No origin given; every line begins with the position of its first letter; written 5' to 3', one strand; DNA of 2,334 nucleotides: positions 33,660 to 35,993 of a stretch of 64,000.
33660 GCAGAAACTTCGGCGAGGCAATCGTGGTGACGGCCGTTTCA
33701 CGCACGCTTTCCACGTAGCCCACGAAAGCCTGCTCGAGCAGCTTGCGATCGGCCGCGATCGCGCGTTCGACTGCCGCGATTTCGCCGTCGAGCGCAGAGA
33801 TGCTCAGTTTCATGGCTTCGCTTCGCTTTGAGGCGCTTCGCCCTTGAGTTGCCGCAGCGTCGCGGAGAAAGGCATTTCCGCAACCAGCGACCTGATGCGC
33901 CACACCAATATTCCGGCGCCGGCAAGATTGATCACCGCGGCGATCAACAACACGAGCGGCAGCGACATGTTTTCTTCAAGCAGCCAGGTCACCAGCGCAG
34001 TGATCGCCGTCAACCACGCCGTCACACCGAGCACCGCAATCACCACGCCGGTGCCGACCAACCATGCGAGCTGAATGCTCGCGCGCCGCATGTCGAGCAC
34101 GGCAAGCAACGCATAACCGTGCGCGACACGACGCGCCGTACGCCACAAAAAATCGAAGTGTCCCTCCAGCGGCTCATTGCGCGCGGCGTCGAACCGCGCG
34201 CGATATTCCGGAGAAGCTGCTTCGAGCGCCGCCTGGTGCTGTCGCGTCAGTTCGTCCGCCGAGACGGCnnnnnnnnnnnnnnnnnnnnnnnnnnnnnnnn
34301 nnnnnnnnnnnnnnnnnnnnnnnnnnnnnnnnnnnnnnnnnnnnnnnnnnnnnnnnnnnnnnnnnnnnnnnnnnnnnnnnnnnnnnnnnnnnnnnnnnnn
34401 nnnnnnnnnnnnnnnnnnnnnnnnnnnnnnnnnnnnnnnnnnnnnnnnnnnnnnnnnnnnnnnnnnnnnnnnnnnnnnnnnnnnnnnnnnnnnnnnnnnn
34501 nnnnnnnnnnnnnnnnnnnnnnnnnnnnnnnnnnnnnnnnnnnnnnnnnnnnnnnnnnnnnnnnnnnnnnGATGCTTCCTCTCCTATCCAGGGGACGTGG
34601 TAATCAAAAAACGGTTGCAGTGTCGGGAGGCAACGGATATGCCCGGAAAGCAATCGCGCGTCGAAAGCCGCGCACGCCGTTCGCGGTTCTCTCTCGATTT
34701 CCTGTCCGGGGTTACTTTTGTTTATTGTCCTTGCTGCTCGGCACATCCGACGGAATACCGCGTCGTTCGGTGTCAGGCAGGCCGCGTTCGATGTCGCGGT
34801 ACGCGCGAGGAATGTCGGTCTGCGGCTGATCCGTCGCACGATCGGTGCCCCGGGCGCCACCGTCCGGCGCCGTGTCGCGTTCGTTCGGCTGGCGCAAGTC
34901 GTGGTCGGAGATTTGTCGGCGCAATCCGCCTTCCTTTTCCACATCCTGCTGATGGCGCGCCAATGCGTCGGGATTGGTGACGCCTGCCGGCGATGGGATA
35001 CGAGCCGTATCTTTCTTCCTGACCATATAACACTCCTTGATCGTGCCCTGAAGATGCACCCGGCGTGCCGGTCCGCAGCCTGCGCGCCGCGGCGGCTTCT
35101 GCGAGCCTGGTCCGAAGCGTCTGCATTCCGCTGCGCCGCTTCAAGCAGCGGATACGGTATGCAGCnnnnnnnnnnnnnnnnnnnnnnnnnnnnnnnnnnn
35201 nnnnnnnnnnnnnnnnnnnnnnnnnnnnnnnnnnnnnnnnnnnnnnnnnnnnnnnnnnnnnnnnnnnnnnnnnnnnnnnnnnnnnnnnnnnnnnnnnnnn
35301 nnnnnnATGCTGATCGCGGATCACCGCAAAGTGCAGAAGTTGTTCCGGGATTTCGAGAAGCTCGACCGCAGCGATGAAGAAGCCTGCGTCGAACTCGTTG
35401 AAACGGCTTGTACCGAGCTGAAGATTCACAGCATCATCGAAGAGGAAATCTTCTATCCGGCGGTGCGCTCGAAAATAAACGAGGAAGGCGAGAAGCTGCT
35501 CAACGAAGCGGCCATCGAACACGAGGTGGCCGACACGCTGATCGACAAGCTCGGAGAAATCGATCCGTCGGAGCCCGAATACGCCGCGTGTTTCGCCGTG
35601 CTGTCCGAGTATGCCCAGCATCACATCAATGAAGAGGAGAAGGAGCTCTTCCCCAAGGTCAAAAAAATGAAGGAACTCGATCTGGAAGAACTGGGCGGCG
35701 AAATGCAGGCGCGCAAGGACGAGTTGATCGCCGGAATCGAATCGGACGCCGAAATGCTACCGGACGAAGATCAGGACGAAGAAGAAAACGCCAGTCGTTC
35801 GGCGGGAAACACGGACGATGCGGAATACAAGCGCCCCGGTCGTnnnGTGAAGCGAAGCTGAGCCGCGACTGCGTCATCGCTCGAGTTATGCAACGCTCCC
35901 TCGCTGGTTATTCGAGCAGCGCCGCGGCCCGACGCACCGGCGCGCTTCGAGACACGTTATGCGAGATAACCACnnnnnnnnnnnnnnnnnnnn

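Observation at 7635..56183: About 18 sigma-54-type (-24/-12) boxes at a fixed short distance upstream of general-stress-type genes across the window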

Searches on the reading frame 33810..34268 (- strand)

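Call 9: search_protein_families(library=pfam, proteins=[window:33810-34268:-], max_evalue=0.001)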
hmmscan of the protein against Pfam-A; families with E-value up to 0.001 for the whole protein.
window:33810-34268:- (152 aa): 1 family
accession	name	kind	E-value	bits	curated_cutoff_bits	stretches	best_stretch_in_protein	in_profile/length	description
PF07332.16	Phage_holin_3_6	-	2.5e-06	27.9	28.4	1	46-142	12-109/116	Putative Actinobacterial Holin-X, holin superfamily III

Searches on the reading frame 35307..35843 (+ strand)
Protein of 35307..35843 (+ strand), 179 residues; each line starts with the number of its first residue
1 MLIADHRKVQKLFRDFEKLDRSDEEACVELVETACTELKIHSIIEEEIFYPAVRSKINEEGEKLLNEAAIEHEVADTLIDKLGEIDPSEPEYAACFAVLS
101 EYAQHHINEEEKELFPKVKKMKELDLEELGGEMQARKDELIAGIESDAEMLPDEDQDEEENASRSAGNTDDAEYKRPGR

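Call 10: search_protein_families(library=pfam, proteins=[window:35307-35843:+], max_evalue=0.001)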
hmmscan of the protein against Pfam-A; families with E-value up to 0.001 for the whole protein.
window:35307-35843:+ (179 aa): 1 family
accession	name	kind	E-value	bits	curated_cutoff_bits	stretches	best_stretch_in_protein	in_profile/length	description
PF01814.28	Hemerythrin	-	3e-13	50.8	25.3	1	2-118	6-127/127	Hemerythrin HHE cation binding domain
